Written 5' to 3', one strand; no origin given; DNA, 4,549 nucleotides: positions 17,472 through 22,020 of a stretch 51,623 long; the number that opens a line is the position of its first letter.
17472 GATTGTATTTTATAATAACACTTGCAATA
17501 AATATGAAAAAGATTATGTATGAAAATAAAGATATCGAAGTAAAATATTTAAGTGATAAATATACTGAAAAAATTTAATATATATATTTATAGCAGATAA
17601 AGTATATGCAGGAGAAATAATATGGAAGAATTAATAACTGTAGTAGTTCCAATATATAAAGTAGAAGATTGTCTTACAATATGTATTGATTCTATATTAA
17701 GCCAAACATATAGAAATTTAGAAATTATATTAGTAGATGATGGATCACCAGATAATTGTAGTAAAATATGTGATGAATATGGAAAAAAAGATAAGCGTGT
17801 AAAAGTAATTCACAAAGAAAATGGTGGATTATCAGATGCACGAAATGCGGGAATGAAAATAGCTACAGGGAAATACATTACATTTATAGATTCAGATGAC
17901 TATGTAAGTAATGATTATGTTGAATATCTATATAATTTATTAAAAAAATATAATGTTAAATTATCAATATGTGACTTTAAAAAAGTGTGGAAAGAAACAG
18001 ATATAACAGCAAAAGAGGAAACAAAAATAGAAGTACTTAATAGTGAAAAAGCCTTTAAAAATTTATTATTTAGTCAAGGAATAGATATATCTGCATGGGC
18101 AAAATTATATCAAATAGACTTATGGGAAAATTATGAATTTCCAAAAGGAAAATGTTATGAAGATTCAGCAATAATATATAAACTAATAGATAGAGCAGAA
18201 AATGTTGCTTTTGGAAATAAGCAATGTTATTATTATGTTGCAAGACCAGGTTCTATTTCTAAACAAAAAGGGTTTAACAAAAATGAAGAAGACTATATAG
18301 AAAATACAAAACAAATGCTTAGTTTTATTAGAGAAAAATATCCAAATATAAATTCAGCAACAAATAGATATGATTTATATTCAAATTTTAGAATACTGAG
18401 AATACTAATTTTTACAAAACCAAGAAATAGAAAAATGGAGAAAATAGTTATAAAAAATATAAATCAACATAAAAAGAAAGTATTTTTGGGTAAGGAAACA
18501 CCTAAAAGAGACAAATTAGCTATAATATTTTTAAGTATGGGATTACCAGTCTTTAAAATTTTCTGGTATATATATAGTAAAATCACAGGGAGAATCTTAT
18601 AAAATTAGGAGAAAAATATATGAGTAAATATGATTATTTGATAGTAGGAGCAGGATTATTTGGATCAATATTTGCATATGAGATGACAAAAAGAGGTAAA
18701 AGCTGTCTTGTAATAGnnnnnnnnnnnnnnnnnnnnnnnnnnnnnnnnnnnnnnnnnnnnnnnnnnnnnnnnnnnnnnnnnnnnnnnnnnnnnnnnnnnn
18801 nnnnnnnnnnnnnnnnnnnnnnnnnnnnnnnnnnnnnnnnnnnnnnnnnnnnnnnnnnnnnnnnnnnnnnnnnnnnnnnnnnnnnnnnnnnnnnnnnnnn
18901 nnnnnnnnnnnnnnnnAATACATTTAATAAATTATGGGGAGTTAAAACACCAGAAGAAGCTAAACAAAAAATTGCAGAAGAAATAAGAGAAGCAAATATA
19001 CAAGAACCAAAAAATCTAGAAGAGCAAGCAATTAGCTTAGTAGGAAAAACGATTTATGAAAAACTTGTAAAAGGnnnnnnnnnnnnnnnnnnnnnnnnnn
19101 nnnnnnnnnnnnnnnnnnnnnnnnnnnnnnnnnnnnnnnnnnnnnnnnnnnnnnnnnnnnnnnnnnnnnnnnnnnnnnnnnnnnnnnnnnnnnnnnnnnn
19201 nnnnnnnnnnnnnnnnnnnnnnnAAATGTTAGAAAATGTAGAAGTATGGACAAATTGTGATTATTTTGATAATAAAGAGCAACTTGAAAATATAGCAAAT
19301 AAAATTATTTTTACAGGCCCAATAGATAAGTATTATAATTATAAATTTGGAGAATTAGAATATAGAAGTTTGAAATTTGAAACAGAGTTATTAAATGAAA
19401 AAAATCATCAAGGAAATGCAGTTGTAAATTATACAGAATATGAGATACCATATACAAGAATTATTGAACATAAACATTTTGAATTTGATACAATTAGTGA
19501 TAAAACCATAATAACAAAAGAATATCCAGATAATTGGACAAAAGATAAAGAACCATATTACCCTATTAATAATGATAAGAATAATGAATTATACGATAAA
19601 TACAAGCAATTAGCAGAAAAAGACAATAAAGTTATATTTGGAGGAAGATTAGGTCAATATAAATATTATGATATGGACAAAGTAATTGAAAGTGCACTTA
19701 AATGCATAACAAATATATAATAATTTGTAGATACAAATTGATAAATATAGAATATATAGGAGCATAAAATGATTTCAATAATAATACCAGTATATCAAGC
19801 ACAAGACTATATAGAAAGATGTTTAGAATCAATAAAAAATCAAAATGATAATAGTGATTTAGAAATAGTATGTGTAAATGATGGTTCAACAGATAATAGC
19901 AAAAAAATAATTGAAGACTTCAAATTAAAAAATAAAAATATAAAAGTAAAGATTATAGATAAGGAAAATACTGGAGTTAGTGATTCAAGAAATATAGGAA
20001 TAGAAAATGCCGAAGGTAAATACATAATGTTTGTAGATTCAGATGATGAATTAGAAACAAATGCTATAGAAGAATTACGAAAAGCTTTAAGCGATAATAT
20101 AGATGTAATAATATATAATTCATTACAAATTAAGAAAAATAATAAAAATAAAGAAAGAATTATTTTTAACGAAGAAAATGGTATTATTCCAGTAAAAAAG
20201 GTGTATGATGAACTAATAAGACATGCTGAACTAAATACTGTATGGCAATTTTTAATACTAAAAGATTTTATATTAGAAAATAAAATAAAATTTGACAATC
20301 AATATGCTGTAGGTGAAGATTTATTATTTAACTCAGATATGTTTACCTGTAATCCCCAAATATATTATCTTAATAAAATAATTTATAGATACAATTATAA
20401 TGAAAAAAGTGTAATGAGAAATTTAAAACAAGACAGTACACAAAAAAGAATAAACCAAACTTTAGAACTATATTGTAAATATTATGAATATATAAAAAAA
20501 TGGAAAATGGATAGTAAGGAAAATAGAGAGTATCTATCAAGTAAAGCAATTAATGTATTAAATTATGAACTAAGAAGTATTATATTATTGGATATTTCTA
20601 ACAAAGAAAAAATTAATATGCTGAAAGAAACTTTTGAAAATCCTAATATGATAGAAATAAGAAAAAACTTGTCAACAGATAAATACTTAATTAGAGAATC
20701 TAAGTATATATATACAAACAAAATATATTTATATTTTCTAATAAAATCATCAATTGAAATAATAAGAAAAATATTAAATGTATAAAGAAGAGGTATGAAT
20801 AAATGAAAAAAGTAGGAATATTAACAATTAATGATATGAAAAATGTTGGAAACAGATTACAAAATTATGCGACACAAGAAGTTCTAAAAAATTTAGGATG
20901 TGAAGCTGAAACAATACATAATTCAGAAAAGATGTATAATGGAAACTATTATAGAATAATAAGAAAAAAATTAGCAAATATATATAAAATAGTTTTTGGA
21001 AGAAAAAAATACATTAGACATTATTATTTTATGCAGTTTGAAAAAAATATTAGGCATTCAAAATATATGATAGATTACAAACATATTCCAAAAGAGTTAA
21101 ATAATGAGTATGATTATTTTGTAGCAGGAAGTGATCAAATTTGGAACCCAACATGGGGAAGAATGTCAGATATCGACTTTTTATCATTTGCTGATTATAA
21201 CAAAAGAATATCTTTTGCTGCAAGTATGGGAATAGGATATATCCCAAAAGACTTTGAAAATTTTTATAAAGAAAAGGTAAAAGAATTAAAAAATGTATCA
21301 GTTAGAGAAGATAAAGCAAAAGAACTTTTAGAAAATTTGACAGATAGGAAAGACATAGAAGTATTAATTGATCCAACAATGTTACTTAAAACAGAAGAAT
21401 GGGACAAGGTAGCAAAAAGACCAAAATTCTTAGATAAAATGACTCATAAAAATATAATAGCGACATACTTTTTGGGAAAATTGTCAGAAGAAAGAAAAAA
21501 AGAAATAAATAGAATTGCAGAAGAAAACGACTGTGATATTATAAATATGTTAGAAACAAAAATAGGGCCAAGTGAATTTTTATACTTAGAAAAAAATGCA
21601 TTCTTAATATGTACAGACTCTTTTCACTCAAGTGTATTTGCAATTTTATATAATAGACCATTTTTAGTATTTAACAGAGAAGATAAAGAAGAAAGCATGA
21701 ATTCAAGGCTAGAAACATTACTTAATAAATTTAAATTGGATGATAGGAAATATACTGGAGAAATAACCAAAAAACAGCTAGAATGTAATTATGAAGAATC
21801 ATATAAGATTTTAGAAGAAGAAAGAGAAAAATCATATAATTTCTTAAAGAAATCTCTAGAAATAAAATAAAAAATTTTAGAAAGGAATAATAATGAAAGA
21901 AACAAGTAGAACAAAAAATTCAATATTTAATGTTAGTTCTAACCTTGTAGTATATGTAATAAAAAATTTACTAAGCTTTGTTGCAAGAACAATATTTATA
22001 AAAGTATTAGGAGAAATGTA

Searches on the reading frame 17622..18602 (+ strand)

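Call 34: search_protein_families(library=pfam, proteins=[window:17622-18602:+], max_evalue=0.00001)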
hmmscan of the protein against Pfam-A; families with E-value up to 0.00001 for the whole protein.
window:17622-18602:+ (326 aa): 3 families
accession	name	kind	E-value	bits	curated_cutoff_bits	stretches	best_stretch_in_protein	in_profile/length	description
PF00535.33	Glycos_transf_2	-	4.1e-38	131.4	23.3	1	6-135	1-131/168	Glycosyl transferase family 2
PF10111.15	Glyco_tranf_2_2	-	2.1e-12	47.5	27.3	1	6-113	1-112/276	Glycosyltransferase like family 2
PF13641.12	Glyco_tranf_2_3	-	2.2e-10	41.4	27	1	5-109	3-113/230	Glycosyltransferase like family 2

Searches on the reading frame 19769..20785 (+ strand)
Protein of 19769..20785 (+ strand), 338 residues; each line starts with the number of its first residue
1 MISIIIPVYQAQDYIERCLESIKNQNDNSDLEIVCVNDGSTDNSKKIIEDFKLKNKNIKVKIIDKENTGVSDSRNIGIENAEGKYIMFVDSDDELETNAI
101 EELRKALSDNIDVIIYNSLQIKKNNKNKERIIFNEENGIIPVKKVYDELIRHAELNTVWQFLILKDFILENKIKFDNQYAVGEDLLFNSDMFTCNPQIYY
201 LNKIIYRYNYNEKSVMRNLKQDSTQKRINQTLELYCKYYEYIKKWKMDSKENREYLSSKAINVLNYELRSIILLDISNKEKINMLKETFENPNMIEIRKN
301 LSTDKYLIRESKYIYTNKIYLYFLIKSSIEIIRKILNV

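Call 34: search_protein_families(library=pfam, proteins=[window:19769-20785:+], max_evalue=0.00001)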
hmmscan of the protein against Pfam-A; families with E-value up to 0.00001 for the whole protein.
window:19769-20785:+ (338 aa): 3 families
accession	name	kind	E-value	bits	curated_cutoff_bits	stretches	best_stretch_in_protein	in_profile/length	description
PF00535.33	Glycos_transf_2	-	7.6e-34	117.5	23.3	1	3-136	1-132/168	Glycosyl transferase family 2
PF10111.15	Glyco_tranf_2_2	-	4.2e-13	49.9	27.3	1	3-130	1-132/276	Glycosyltransferase like family 2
PF13641.12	Glyco_tranf_2_3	-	2e-09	38.2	27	1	2-112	3-117/230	Glycosyltransferase like family 2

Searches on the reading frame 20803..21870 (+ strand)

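Call 34: search_protein_families(library=pfam, proteins=[window:20803-21870:+], max_evalue=0.00001)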
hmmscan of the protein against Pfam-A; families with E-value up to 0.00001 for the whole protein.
window:20803-21870:+ (355 aa): 1 family
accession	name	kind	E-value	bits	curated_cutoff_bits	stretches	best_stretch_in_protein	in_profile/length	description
PF04230.19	PS_pyruv_trans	-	2.8e-32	113.2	25.3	1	14-292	1-278/280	Polysaccharide pyruvyl transferase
